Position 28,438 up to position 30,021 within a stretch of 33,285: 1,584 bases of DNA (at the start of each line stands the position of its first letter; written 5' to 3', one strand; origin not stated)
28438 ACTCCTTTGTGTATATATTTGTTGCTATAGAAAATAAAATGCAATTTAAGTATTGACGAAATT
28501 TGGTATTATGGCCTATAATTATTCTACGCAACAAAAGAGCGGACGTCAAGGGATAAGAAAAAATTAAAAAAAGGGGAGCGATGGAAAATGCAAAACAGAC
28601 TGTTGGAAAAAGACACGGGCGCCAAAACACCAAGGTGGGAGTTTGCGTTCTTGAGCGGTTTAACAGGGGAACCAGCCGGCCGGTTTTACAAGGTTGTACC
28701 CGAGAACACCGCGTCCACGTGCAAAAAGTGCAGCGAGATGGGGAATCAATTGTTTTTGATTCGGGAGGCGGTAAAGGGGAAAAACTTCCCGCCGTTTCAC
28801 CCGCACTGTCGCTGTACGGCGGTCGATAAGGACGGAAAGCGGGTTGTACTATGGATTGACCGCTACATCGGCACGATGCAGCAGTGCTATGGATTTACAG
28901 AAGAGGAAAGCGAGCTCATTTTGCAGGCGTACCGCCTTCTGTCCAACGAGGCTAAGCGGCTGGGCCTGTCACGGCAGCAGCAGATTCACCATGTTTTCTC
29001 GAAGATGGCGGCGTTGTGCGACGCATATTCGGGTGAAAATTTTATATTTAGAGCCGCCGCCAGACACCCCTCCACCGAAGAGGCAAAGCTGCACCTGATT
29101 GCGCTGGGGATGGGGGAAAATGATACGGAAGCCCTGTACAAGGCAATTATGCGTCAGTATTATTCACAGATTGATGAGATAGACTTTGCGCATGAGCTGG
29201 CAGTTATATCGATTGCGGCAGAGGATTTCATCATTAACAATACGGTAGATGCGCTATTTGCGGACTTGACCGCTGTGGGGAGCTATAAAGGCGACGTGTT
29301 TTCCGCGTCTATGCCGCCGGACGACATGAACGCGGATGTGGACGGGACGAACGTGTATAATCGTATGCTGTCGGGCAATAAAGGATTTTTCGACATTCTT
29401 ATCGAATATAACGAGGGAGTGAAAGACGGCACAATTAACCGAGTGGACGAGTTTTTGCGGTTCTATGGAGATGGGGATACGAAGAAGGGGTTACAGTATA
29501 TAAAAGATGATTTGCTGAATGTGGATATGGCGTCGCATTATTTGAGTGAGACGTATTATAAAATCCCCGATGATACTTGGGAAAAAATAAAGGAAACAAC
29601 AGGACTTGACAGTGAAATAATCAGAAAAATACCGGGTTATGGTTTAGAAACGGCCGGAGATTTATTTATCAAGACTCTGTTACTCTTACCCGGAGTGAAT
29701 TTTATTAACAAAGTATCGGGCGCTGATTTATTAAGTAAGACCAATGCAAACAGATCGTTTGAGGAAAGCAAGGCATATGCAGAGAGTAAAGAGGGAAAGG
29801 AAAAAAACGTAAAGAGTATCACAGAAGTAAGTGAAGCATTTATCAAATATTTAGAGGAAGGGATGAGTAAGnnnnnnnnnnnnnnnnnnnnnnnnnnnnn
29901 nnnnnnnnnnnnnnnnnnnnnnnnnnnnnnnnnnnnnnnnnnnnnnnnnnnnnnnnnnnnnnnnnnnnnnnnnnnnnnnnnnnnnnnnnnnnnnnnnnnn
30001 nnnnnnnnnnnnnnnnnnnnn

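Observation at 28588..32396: Conserved head with unrelated tails: polymorphic-toxin architecture shared by the 428-aa and 325-aa proteins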

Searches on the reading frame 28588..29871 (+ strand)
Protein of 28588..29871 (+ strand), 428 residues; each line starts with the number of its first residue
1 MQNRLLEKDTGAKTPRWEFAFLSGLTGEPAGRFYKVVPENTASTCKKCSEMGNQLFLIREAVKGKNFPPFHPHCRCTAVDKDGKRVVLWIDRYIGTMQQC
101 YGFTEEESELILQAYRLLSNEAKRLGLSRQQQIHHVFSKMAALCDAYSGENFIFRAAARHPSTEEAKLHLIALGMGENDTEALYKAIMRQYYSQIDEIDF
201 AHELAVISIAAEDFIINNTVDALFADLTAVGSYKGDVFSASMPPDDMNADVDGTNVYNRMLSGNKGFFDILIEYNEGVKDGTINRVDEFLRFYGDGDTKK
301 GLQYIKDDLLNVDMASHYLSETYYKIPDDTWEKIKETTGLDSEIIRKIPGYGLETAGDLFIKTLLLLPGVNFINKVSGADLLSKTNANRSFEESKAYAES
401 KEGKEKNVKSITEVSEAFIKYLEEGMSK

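Call 4: search_protein_families(library=pfam, proteins=[window:28588-29871:+], max_evalue=0.1)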
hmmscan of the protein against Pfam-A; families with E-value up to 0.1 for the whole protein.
window:28588-29871:+ (428 aa): 1 family
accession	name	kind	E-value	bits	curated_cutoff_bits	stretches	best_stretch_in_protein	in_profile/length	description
PF04233.19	Phage_Mu_F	-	2.4e-05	25.5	29.6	1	42-78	75-111/112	Phage Mu protein F like protein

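Call 8: find_homologous_proteins(query=window:28588-29871:+)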
Query window:28588-29871:+ (428 aa): 33 proteins with E <= 0.001 among 5224 candidates.
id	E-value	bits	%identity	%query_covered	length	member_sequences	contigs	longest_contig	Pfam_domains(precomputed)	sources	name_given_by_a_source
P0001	1.3e-286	968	100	100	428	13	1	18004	PF04233.20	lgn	-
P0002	9.6e-221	751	82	100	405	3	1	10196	PF04233.20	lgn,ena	-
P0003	6.5e-219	745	81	100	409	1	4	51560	PF04233.20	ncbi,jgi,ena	-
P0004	3.2e-214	730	80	100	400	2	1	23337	PF04233.20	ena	-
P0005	6.5e-206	702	82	92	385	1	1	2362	PF04233.20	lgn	-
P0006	7.1e-170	584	65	100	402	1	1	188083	PF27189.1,PF04233.20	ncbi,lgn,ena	-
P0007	1.4e-135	471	54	100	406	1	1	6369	PF04233.20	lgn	-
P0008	1.4e-121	424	50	100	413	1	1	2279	PF27189.1,PF04233.20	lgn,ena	-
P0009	4.8e-110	386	45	100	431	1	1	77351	PF27189.1,PF04233.20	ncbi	-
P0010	2.6e-104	368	46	96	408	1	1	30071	PF27189.1,PF04233.20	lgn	-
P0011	9.8e-94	333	47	75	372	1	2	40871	PF27189.1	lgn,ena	-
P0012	4.1e-77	278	52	57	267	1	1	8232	PF04233.20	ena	-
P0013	3.9e-61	225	42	79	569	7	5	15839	PF14107.12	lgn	-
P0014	5.2e-19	87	28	50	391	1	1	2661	-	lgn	-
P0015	9.1e-6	43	45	12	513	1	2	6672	PF04233.20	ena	-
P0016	6.7e-5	40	44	12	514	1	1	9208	PF04233.20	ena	-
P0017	6.7e-5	40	44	12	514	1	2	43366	PF04233.20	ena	-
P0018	6.8e-5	40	44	12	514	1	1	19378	PF04233.20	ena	-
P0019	6.9e-5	40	44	12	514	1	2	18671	PF04233.20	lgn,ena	-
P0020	7.8e-5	40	44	12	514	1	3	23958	PF04233.20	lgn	-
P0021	7.8e-5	40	44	12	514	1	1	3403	PF04233.20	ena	-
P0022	7.8e-5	40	44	12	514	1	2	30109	PF04233.20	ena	-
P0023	7.8e-5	40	44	12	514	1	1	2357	PF04233.20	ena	-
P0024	7.8e-5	40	44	12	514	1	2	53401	PF04233.20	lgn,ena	-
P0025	7.8e-5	40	44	12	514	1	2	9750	PF04233.20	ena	-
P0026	8.3e-5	40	44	12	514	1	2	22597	PF04233.20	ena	-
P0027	8.3e-5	40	44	12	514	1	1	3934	PF04233.20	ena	-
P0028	8.5e-5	40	44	12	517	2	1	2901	PF04233.20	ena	-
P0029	2.9e-4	38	42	12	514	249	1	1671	PF04233.20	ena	-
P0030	7.0e-4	37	42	12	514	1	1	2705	PF04233.20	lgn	-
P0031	7.3e-4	37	42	12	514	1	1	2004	PF04233.20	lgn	-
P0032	7.5e-4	37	42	12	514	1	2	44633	PF04233.20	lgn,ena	-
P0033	7.5e-4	37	42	12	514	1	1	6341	PF04233.20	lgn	-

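Call 10: search_protein_families(library=pfam, proteins=[P0006, P0009, P0011, P0013, P0014, P0015], max_evalue=0.01)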
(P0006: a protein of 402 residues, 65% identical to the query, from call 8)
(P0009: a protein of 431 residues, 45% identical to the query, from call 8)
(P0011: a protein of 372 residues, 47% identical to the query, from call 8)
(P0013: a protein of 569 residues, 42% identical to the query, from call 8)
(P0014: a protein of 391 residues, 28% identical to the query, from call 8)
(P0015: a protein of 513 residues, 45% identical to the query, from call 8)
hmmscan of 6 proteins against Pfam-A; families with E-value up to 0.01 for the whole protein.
P0006 (402 aa): 1 family
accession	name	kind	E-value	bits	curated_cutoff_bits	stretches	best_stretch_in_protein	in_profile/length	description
PF04233.19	Phage_Mu_F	-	5.2e-07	30.8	29.6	1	41-78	73-110/112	Phage Mu protein F like protein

P0009 (431 aa): 1 family
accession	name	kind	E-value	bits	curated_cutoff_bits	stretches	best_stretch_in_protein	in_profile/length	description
PF04233.19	Phage_Mu_F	-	3.4e-06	28.2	29.6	1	61-102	71-112/112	Phage Mu protein F like protein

P0011 (372 aa): 1 family
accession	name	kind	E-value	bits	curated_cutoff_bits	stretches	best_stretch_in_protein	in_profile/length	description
PF04233.19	Phage_Mu_F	-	0.0002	22.5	29.6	1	41-76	76-111/112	Phage Mu protein F like protein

P0013 (569 aa): 1 family
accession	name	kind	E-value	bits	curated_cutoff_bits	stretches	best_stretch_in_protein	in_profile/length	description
PF14107.11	DUF4280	-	1e-16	61.9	26.3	1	94-241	1-109/109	Domain of unknown function (DUF4280)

P0014 (391 aa): 0 families

P0015 (513 aa): 2 families
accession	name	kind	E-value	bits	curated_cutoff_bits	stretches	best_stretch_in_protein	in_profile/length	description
PF04233.19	Phage_Mu_F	-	1.4e-18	68.1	29.6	1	205-310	2-111/112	Phage Mu protein F like protein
PF25284.1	DUF7874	-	0.00034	21.2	30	0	379-455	6-79/136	Family of unknown function (DUF7874)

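Call 17: find_encoding_contigs(protein=P0006, flank=10000, max_places=3)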
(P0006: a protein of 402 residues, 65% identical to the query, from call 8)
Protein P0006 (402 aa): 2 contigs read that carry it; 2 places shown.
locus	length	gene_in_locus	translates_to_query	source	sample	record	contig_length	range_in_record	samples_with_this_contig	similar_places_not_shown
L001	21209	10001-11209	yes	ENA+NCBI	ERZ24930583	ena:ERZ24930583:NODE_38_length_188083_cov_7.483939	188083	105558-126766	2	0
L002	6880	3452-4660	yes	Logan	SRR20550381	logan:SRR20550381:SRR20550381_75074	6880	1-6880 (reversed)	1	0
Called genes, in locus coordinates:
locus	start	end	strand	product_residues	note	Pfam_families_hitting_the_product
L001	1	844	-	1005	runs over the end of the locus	PF07833:Cu_amine_oxidN1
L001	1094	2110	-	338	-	PF03601:Cons_hypoth698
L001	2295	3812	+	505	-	PF14903:WG_beta_rep (faint), PF07833:Cu_amine_oxidN1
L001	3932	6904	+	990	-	PF16227:DUF4886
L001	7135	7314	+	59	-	-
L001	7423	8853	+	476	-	PF00239:Resolvase, PF07508:Recombinase, PF13408:Zn_ribbon_recom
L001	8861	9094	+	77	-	-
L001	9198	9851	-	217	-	PF01381:HTH_3, PF12844:HTH_19 (faint)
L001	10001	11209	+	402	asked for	PF04233:Phage_Mu_F (weak), PF27189:YkzU (faint)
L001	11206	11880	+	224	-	-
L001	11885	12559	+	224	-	-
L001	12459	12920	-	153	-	PF05067:Mn_catalase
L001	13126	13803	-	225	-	PF01909:NTP_transf_2, PF18765:Polbeta, PF08780:NTase_sub_bind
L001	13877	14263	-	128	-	-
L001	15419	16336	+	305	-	PF02661:Fic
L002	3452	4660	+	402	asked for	PF04233:Phage_Mu_F (weak), PF27189:YkzU (faint)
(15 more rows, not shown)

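Call 28: find_encoding_contigs(protein=P0001, flank=10000, max_places=4)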
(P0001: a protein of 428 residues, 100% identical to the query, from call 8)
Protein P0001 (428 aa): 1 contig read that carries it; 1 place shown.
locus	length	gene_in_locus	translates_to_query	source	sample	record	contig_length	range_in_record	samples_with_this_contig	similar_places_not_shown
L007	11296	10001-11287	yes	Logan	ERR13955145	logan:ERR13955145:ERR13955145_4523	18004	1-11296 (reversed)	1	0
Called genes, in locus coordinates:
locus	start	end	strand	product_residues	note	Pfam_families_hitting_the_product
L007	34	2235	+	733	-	PF03717:PBP_dimer, PF00905:Transpeptidase, PF03793:PASTA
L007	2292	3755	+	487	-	PF01225:Mur_ligase, PF08245:Mur_ligase_M, PF02875:Mur_ligase_C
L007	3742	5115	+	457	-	PF01225:Mur_ligase (weak), PF08245:Mur_ligase_M, PF02875:Mur_ligase_C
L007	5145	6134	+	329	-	PF00953:Glycos_transf_4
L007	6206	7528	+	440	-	PF01098:FTSW_RODA_SPOVE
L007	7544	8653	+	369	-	PF03033:Glyco_transf_28, PF04101:Glyco_tran_28_C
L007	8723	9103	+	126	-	PF00275:EPSP_synthase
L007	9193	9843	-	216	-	PF01381:HTH_3, PF12844:HTH_19 (weak)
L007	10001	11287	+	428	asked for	PF04233:Phage_Mu_F (faint)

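Call 29: find_encoding_contigs(protein=P0013, flank=8000, max_places=3)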
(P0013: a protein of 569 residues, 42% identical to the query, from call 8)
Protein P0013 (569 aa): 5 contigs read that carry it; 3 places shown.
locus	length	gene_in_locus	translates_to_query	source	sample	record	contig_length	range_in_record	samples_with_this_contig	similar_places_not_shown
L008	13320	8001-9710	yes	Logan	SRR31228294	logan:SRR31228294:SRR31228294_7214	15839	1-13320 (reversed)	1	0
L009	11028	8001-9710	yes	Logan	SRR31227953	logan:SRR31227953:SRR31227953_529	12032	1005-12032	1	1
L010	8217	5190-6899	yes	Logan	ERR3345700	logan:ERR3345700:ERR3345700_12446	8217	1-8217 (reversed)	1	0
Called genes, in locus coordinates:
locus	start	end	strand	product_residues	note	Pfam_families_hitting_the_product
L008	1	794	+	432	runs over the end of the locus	-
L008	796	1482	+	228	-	-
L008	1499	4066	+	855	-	-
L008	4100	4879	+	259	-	-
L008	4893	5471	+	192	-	-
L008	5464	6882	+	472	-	PF05954:Phage_GPD (weak)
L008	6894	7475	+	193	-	-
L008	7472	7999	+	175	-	-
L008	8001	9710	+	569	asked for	PF14107:DUF4280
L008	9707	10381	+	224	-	-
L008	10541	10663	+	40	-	-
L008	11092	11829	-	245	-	PF01695:IstB_IS21, PF00308:Bac_DnaA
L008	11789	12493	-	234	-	PF22483:Mu-transpos_C_2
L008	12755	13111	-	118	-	-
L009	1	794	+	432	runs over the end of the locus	-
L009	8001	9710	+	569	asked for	PF14107:DUF4280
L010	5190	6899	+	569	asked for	PF14107:DUF4280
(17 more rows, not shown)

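Call 38: search_protein_families(library=phrogs, proteins=[window:28588-29871:+], max_evalue=0.01)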
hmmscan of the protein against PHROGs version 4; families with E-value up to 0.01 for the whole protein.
window:28588-29871:+ (428 aa): 8 families
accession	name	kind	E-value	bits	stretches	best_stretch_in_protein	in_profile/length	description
phrog_115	-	head and packaging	6.6e-11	43.1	1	34-79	270-315/665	minor head protein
phrog_2841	-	head and packaging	9.4e-09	35.8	1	42-81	267-306/525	minor head protein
phrog_4728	-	head and packaging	1.7e-07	31.4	1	43-80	260-298/591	head morphogenesis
phrog_595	-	head and packaging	0.00043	20.7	1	43-83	259-299/513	head maturation protease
phrog_964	-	tail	0.0013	17.8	1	37-193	357-509/1030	baseplate wedge subunit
phrog_6577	-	unknown function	0.0014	18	1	44-79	190-227/1066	-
phrog_2494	-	head and packaging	0.006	16.9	0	30-84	170-223/399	minor head protein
phrog_28652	-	unknown function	0.0069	16.2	0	39-85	259-303/497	-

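Call 45: predict_structure(alignment_id=A3)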
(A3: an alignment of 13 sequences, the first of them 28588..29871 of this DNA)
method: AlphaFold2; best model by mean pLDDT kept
length: 428 residues; sequences in the alignment: 13
mean_pLDDT: 78.5   pTM: 0.68
mean pLDDT of the five models: 78.5, 73.8, 73.0, 72.9, 69.7
residues with pLDDT >= 90: 121; 70-90: 196; 50-70: 76; < 50: 35
segments of 3 or more residues with pLDDT < 50: 1-12, 322-325, 342-350, 368-376
pLDDT, mean of each block of 10 residues (from residue 1): 37 69 83 85 83 84 79 81 74 84 91 93 89 95 91 76 96 94 96 81 91 63 65 82 88 91 80 88 92 91 89 65 54 65 44 58 57 47 61 79 81 92 91
secondary structure, 60 per line:
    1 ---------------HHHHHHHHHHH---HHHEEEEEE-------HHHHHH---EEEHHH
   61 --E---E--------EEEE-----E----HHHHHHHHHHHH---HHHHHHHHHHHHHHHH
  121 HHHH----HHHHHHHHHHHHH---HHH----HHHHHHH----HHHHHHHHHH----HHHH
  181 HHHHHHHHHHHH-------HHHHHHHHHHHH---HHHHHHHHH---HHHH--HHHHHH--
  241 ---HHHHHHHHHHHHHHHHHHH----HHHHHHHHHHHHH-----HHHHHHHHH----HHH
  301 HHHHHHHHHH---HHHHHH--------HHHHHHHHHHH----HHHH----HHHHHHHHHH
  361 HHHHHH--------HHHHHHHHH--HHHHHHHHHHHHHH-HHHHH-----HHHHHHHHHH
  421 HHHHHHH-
elements in order: H16-26 E33-38 H46-51 E55-57 E76-79 H90-101 H105-124 H129-141 H152-158 H163-172 H177-192 H200-211 H215-223 H227-230 H233-238 H244-262 H267-279 H285-293 H298-310 H314-319 H328-338 H343-346 H351-366 H375-383 H386-399 H401-405 H411-427

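Call 51: fold_search(model_id=the predicted structure, library=pdb)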
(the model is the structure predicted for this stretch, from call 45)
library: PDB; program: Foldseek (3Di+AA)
matches with E <= 10: 84; with E <= 0.001: 1
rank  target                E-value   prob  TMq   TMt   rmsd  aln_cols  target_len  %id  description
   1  5ukh                  3.7e-04  1.00  0.38  0.50  12.2       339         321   14  Structure of TelC from Streptococcus intermedius B196 (released 2017-07-26)
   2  8etq                  3.9e-01  0.11  0.11  0.15  23.2       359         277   13  Designed pentafoil knot protein folded into a trefoil knot (released 2023-10-25)
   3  7xof_A                9.8e-01  0.07  0.13  0.08  20.4       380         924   14  Crystal structure of Oryza sativa plastid glycyl-tRNA synthetase (released 2023-05-24)
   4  9b3t_F                1.5e+00  0.08  0.14  0.19  17.1       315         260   14  Octameric prenyltransferase domain of linkerless Fusicoccadiene synthase with C2 symmetry without associated cyclase d (released 2024-09-25)
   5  5iza_A                2.2e+00  0.06  0.12  0.14  18.7       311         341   11  Protein-protein interaction (released 2017-07-05)
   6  5dqv_A                2.3e+00  0.08  0.10  0.21  18.9       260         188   12  The crystal structure of Bacillus subtilis YpgQ (released 2016-04-27)
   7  3nmx_B                2.4e+00  0.04  0.11  0.14  19.8       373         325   12  Crystal structure of APC complexed with Asef (released 2011-07-06)
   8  9evs_1u               2.6e+00  0.03  0.09  0.07  21.7       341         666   13  Structure of the flowering plant mitoribosome with P-site tRNA (released 2025-09-03)
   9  7f6m_A                2.8e+00  0.04  0.12  0.14  19.5       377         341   12  Crystal structure of APC complexed with a peptide inhibitor MAI-516 (released 2022-06-29)
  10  5wud                  3.1e+00  0.09  0.17  0.26  13.0       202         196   11  Structural basis for conductance through TRIC cation channels (released 2017-06-21)
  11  4w4r_B                3.1e+00  0.04  0.13  0.16  17.2       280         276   12  Crystal structure of ent-kaurene synthase BJKS from bradyrhizobium japonicum (released 2015-01-14)
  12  5mk2_A                3.4e+00  0.04  0.12  0.13  21.6       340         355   14  Crystal structure of the His Domain Protein Tyrosine Phosphatase (HD-PTP/PTPN23) Bro1 domain (CHMP4B peptide complex s (released 2017-08-16)
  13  6ob6_A                3.4e+00  0.03  0.11  0.12  19.4       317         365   12  Human equilibrative nucleoside transporter-1, S-(4-nitrobenzyl)-6-thioinosine bound, merohedrally twinned (released 2019-07-03)
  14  4mxp                  3.5e+00  0.03  0.11  0.14  19.6       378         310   12  Structural Basis for PI(4)P-Specific Membrane Recruitment of the Legionella pneumophila Effector DrrA/SidM (released 2014-03-19)
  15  4bxc_A                3.7e+00  0.02  0.11  0.06  23.1       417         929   12  Resolving the activation site of positive regulators in plant phosphoenolpyruvate carboxylase (released 2013-10-02)
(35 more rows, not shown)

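Call 52: search_solved_structures(query=A3, max_evalue=10, show_alignments=2)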
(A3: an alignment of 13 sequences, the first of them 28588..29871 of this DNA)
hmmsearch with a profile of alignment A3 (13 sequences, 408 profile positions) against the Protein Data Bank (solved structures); distinct sequences matched with E-value up to 10: 3.
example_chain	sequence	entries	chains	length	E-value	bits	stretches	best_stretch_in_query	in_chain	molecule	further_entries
5ukh_A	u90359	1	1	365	2.1e-05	26.8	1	190-312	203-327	Uncharacterized protein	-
5yf4_A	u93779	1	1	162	0.15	14.1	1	4-94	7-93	MOB-like protein phocein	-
7k36_H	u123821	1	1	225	0.31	13.1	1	4-94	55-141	MOB-like protein phocein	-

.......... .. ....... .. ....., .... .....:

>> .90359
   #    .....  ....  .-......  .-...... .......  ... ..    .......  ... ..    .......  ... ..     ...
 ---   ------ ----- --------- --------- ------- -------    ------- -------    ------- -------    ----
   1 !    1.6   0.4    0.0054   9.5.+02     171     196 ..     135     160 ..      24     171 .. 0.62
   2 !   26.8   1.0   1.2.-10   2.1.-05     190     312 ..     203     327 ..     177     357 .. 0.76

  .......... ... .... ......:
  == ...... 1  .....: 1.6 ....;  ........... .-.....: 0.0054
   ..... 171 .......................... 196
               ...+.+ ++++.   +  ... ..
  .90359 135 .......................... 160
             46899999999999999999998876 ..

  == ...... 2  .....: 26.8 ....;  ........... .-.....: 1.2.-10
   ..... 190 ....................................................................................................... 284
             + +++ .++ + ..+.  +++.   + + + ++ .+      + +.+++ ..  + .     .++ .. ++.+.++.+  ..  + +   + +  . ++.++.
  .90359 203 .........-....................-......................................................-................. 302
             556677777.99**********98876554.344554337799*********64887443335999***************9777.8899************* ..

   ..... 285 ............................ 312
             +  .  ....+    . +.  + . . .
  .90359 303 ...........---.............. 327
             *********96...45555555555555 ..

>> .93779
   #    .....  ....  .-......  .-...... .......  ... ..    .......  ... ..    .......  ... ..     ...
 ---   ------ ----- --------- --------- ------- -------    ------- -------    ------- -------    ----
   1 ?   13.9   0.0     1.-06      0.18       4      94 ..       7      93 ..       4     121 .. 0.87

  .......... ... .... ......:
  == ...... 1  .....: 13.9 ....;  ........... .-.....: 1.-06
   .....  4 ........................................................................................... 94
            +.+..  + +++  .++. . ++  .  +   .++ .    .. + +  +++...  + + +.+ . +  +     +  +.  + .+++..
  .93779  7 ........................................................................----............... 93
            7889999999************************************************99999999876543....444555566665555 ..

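Call 72: find_related_loci(query=window:28588-29871:+, collection=viral_contigs, flank=8000)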
Query window:28588-29871:+ (428 aa) in viral_contigs; peptide patterns used: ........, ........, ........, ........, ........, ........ (x = any residue, [..] = any of these).
9 stretches matched a pattern, but none encodes a relative of the query by tblastn (E <= 1e-3).

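Call 84: search_protein_families(library=ncbifam, proteins=[window:28588-29871:+, P0013, P0014], max_evalue=0.01)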
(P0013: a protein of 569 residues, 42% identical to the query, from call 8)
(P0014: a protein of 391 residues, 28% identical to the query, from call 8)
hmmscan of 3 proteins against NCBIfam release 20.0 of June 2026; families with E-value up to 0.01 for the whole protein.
window:28588-29871:+ (428 aa): 1 family
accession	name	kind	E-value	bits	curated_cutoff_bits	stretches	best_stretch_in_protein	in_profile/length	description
TIGR01641.1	phageSPP1_gp7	domain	1.3e-07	32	39.65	1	34-79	61-106/109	minor capsid protein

P0013 (569 aa): 0 families

P0014 (391 aa): 0 families
